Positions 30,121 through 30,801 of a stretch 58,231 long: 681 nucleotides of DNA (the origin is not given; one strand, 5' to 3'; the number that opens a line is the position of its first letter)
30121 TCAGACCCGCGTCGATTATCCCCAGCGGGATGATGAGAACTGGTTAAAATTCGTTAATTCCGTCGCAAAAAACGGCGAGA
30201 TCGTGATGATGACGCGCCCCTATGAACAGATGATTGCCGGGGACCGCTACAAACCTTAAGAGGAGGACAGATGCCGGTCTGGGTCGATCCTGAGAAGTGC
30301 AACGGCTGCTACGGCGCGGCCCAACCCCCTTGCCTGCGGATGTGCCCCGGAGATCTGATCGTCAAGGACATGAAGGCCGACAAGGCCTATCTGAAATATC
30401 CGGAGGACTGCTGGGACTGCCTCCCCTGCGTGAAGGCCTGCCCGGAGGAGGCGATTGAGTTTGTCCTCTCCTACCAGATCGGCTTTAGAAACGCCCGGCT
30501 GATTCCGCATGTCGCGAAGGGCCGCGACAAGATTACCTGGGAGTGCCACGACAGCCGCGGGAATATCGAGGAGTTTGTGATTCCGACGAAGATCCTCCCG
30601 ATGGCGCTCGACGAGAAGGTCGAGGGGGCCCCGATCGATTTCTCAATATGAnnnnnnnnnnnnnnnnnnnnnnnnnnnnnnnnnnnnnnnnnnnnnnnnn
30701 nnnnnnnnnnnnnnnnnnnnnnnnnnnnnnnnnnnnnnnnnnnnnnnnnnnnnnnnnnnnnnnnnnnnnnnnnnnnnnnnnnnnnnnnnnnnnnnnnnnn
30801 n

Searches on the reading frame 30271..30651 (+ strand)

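Call 78: search_protein_families(library=pfam, proteins=[window:30271-30651:+], max_evalue=0.00001)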
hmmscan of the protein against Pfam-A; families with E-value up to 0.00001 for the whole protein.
window:30271-30651:+ (126 aa): 3 families
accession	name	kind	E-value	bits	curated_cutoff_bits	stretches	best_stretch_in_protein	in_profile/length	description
PF00037.32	Fer4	-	7.5e-07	29.2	21.1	0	43-63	4-24/24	4Fe-4S binding domain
PF13237.11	Fer4_10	-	2.4e-06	27.8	25.5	0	3-58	2-53/53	4Fe-4S dicluster domain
PF12838.12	Fer4_7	-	5.7e-06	27.2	27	0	9-61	1-52/52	4Fe-4S dicluster domain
